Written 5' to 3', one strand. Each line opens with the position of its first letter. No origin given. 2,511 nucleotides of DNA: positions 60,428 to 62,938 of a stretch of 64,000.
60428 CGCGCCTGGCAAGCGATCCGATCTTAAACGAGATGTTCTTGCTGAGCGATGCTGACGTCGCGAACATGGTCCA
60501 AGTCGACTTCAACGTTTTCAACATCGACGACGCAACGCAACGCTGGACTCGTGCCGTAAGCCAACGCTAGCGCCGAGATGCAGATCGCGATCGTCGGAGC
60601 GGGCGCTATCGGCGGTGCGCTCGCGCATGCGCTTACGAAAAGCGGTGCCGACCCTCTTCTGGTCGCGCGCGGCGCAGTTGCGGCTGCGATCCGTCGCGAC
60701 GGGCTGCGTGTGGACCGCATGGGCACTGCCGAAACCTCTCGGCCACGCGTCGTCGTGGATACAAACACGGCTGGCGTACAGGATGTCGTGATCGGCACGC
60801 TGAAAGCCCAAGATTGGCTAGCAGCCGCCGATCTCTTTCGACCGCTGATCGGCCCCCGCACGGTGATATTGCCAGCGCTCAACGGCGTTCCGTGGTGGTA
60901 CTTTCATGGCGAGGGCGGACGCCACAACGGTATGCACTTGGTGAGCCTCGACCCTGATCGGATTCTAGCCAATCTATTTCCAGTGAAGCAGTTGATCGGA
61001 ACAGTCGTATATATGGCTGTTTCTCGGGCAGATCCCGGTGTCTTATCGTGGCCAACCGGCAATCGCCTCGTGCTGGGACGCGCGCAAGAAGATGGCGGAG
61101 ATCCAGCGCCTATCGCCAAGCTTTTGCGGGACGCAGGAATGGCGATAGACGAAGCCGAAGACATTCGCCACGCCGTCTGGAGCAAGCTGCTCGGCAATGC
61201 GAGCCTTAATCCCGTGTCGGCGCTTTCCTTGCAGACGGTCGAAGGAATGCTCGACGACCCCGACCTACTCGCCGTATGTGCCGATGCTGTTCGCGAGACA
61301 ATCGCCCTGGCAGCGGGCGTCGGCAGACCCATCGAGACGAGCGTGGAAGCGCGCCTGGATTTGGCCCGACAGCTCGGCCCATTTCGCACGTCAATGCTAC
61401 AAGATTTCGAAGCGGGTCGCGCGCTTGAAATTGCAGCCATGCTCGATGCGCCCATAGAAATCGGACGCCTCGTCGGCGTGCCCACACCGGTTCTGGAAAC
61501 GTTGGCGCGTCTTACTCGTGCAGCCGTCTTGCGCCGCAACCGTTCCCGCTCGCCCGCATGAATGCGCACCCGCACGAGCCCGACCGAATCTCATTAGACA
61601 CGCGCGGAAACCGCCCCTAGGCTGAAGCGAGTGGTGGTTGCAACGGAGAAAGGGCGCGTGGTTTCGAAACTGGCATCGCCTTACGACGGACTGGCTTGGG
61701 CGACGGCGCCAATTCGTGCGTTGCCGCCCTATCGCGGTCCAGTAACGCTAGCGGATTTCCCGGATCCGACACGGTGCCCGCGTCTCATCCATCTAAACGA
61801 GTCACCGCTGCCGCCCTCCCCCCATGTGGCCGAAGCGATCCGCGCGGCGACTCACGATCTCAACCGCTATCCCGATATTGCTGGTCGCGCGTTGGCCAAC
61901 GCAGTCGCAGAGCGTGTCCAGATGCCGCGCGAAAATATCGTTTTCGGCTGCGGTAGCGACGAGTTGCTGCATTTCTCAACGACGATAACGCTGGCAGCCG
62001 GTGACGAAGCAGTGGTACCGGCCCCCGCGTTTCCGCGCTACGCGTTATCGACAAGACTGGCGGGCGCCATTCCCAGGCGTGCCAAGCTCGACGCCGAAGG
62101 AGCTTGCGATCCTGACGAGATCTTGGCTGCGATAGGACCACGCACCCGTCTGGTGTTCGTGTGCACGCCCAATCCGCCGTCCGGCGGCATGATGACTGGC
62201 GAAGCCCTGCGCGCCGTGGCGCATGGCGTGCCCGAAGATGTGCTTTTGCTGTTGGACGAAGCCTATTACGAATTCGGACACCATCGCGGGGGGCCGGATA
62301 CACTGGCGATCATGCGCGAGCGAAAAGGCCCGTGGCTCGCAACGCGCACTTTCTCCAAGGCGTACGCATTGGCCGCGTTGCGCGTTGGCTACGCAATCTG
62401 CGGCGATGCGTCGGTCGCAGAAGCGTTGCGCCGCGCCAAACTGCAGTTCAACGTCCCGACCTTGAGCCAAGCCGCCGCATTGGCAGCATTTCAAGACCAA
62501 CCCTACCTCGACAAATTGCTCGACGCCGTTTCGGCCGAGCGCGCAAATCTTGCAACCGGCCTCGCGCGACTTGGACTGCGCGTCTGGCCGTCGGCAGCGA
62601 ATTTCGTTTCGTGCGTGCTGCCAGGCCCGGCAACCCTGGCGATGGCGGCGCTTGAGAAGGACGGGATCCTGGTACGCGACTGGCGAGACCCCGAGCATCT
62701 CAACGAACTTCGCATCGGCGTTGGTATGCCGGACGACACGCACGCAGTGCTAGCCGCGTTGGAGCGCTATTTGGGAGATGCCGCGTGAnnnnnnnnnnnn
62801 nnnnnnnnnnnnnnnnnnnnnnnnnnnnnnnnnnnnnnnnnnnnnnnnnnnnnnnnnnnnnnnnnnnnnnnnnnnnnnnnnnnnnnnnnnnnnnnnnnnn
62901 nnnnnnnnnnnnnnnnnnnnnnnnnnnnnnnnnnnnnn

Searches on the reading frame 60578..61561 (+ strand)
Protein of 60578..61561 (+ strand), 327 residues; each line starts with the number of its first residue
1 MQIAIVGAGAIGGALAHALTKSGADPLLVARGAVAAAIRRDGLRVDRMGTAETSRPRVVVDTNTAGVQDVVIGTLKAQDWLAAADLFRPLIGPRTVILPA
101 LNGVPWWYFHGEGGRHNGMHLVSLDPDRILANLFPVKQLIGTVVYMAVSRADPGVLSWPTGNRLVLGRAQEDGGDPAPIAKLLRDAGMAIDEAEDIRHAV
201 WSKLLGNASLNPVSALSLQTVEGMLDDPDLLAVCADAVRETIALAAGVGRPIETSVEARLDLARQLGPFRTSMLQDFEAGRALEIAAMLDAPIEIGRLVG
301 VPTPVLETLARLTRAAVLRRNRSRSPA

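Call 4: search_protein_families(library=pfam, proteins=[window:60578-61561:+], max_evalue=0.001)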
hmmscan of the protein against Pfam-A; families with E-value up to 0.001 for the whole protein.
window:60578-61561:+ (327 aa): 2 families
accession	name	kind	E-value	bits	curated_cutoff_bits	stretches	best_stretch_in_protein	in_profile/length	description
PF08546.17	ApbA_C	-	3.4e-25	89.2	22.7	1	195-315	1-123/125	Ketopantoate reductase PanE/ApbA C terminal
PF02558.23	ApbA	-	1.8e-23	83.3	22.2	1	3-168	1-147/150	Ketopantoate reductase PanE/ApbA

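Call 5: search_protein_families(library=ncbifam, proteins=[window:60578-61561:+], max_evalue=0.001)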
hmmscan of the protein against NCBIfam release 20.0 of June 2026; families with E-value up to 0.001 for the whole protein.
window:60578-61561:+ (327 aa): 17 families
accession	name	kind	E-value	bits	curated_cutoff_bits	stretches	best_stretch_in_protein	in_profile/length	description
NF005089.0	PRK06522.1-4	subfamily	3e-89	299.6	223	1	1-316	1-317/326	2-dehydropantoate 2-reductase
TIGR00745.1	apbA_panE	subfamily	6.8e-48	163.5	141.35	2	128-316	109-301/305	2-dehydropantoate 2-reductase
NF005091.0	PRK06522.2-2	equivalog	1.8e-42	145.5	252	2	129-315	112-295/302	2-dehydropantoate 2-reductase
NF004887.0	PRK06249.1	equivalog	1.6e-31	109.7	360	2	125-313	111-307/316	putative 2-dehydropantoate 2-reductase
NF005094.0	PRK06522.2-5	equivalog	8.6e-27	94.2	382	2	1-104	1-104/307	2-dehydropantoate 2-reductase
NF006083.0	PRK08229.1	equivalog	2.6e-24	85.8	371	2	2-104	4-110/341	2-dehydropantoate 2-reductase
NF005092.1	PRK06522.2-3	equivalog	5.8e-21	74.9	500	2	138-315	114-293/296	2-dehydropantoate 2-reductase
NF005088.0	PRK06522.1-2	subfamily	1.2e-17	64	371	2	1-104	1-105/308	2-dehydropantoate 2-reductase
NF009541.0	PRK12921.1-1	equivalog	2.7e-16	59.7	338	2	131-316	111-292/297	oxidoreductase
NF005093.0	PRK06522.2-4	equivalog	1.7e-12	47.3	308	2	139-314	121-294/304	2-dehydropantoate 2-reductase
NF009542.0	PRK12921.1-4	equivalog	2.9e-12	46.5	288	1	135-315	105-281/286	oxidoreductase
NF004311.0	PRK05708.1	equivalog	8.4e-10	38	378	1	180-313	161-293/305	putative 2-dehydropantoate 2-reductase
NF009543.0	PRK12921.1-5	equivalog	1.9e-09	37.1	339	1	168-315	150-301/305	oxidoreductase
NF005087.0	PRK06522.1-1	equivalog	6.4e-07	28.8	351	0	139-285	114-257/296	2-dehydropantoate 2-reductase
NF005090.0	PRK06522.2-1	equivalog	0.00015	21.2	496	0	1-59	3-62/296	2-dehydropantoate 2-reductase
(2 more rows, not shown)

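Call 57: search_solved_structures(query=window:60578-61561:+, max_evalue=1e-10)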
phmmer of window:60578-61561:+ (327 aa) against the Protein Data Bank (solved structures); distinct sequences matched with E-value up to 1e-10: 8.
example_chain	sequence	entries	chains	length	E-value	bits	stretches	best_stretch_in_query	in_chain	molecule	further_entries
3ghy_A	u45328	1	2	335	3.5e-62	213.7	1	2-316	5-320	Ketopantoate reductase protein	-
3hn2_A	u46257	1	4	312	1.2e-22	83.8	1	126-316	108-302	2-dehydropantoate 2-reductase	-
3i83_A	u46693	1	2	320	3.7e-21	78.9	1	2-323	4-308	2-dehydropantoate 2-reductase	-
3hwr_A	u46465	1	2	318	3.6e-19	72.4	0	137-314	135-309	2-dehydropantoate 2-reductase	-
5ayv_A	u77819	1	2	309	1.4e-13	54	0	147-323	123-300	2-dehydropantoate 2-reductase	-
5hws_A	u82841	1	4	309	1.5e-13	54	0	147-323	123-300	2-dehydropantoate 2-reductase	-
8iwg_A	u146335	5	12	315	1.4e-12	50.8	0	133-313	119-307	2-dehydropantoate 2-reductase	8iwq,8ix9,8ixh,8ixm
2qyt_A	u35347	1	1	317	7.5e-11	45.1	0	2-308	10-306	2-dehydropantoate 2-reductase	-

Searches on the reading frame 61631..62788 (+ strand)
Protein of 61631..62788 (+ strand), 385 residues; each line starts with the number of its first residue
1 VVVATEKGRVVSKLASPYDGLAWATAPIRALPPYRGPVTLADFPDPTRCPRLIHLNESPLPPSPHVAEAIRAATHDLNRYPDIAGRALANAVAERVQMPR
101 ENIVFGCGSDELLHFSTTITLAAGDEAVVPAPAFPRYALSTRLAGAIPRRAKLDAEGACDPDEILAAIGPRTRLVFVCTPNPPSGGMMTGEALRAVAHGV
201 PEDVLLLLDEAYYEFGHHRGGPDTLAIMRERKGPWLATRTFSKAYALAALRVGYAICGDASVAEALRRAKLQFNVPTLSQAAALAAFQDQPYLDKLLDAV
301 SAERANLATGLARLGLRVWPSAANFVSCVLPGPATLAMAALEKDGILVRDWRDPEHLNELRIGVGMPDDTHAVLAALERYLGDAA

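Call 4: search_protein_families(library=pfam, proteins=[window:61631-62788:+], max_evalue=0.001)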
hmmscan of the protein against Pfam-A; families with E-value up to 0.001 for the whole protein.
window:61631-62788:+ (385 aa): 1 family
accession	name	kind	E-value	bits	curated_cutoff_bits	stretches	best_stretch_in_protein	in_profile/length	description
PF00155.27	Aminotran_1_2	-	5.8e-53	180.8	19.7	1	56-374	9-357/361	Aminotransferase class I and II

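Call 5: search_protein_families(library=ncbifam, proteins=[window:61631-62788:+], max_evalue=0.001)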
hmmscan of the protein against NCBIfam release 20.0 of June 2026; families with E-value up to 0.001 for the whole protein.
window:61631-62788:+ (385 aa): 57 families (the best 25 are shown)
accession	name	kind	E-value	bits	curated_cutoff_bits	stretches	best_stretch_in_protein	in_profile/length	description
TIGR01141.1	hisC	equivalog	5.5e-77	259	276.55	1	53-379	25-348/349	histidinol-phosphate transaminase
NF003496.0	PRK05166.1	equivalog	1.5e-76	257.5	540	1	26-380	12-369/373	histidinol-phosphate transaminase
NF002878.0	PRK03321.1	subfamily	1.1e-75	254.6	374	1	55-380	29-348/352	histidinol-phosphate transaminase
NF006014.0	PRK08153.1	equivalog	9.2e-49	166.3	510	1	53-382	38-365/370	pyridoxal phosphate-dependent aminotransferase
TIGR01140.1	L_thr_O3P_dcar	equivalog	2.1e-48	165.1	290.55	1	60-377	29-330/331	threonine-phosphate decarboxylase CobD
NF002726.0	PRK02610.1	equivalog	5.9e-45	153.8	391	1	77-382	60-370/374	histidinol-phosphate transaminase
NF002877.0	PRK03317.1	equivalog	6.7e-45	153.5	409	1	51-381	34-367/374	histidinol-phosphate transaminase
NF006580.0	PRK09105.1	subfamily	6.2e-39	133.9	444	1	52-379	50-369/375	pyridoxal phosphate-dependent aminotransferase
NF051461.1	pyoverd_PtaA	equivalog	1.1e-33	116.5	500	1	52-375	38-354/359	pyoverdine biosynthesis transaminase PtaA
NF041364.1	GntC_guanitoxin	equivalog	8.8e-32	110.4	415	1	65-348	15-321/356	guanitoxin biosynthesis PLP-dependent (S)-gamma-hydroxy-L-arginine cyclodehydratase GntC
NF005915.1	PRK07908.1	equivalog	2.9e-25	89.3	360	1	62-377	26-331/332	Rv2231c family histidinol phosphate aminotransferase CobC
NF004770.0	PRK06108.1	subfamily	5.3e-25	88.1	422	1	86-315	80-318/396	pyridoxal phosphate-dependent aminotransferase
NF053748.1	bifunc_CobBC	exception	3.4e-24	85.2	950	1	58-352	490-769/797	bifunctional hydrogenobyrinic acid a,c-diamide synthase/histidinol phosphate aminotransferase CobBC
NF006488.0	PRK08912.1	equivalog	4.8e-24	85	498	1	66-327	45-318/387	aminotransferase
NF006756.0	PRK09276.1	subfamily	2.8e-23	82.5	507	1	63-331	46-330/387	LL-diaminopimelate aminotransferase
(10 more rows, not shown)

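Call 55: search_solved_structures(query=window:61631-62788:+, max_evalue=1e-20, show_alignments=2)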
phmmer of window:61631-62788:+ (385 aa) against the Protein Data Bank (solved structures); distinct sequences matched with E-value up to 1e-20: 14.
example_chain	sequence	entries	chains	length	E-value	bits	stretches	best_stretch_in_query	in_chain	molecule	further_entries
4r2n_A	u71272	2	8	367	4.4e-45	157.6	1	54-383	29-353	Putative phenylalanine aminotransferase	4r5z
3ffh_A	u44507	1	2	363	2.5e-39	138.7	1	53-380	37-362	Histidinol-phosphate aminotransferase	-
8bj1_A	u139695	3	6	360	2e-35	125.9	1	53-379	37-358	histidinol-phosphate aminotransferase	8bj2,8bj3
8bj4_A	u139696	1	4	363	2e-35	125.9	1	53-379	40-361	histidinol-phosphate aminotransferase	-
4wbt_A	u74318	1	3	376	4.1e-30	108.4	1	30-342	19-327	Probable histidinol-phosphate aminotransferase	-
3euc_A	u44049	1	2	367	2.4e-29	105.8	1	56-377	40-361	Histidinol-phosphate aminotransferase 2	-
3get_A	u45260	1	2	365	2.9e-29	105.6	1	55-369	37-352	Histidinol-phosphate aminotransferase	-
3hdo_A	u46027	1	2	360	2.5e-28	102.5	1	53-379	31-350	Histidinol-phosphate aminotransferase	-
9t0w_A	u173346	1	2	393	4.9e-27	98.2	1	48-380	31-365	Histidinol-phosphate aminotransferase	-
4r8d_A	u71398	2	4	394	4.9e-27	98.2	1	48-380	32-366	Histidinol-phosphate aminotransferase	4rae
3cq5_A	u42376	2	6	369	4.1e-24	88.6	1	53-377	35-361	Histidinol-phosphate aminotransferase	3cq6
3cq4_A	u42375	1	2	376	4.3e-24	88.5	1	53-377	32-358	Histidinol-phosphate aminotransferase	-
1lc5_A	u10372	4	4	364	4.5e-23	85.2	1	57-328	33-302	L-Threonine-O-3-Phosphate Decarboxylase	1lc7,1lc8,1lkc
3p1t_A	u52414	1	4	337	1.6e-22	83.4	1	54-381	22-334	Putative histidinol-phosphate aminotransferase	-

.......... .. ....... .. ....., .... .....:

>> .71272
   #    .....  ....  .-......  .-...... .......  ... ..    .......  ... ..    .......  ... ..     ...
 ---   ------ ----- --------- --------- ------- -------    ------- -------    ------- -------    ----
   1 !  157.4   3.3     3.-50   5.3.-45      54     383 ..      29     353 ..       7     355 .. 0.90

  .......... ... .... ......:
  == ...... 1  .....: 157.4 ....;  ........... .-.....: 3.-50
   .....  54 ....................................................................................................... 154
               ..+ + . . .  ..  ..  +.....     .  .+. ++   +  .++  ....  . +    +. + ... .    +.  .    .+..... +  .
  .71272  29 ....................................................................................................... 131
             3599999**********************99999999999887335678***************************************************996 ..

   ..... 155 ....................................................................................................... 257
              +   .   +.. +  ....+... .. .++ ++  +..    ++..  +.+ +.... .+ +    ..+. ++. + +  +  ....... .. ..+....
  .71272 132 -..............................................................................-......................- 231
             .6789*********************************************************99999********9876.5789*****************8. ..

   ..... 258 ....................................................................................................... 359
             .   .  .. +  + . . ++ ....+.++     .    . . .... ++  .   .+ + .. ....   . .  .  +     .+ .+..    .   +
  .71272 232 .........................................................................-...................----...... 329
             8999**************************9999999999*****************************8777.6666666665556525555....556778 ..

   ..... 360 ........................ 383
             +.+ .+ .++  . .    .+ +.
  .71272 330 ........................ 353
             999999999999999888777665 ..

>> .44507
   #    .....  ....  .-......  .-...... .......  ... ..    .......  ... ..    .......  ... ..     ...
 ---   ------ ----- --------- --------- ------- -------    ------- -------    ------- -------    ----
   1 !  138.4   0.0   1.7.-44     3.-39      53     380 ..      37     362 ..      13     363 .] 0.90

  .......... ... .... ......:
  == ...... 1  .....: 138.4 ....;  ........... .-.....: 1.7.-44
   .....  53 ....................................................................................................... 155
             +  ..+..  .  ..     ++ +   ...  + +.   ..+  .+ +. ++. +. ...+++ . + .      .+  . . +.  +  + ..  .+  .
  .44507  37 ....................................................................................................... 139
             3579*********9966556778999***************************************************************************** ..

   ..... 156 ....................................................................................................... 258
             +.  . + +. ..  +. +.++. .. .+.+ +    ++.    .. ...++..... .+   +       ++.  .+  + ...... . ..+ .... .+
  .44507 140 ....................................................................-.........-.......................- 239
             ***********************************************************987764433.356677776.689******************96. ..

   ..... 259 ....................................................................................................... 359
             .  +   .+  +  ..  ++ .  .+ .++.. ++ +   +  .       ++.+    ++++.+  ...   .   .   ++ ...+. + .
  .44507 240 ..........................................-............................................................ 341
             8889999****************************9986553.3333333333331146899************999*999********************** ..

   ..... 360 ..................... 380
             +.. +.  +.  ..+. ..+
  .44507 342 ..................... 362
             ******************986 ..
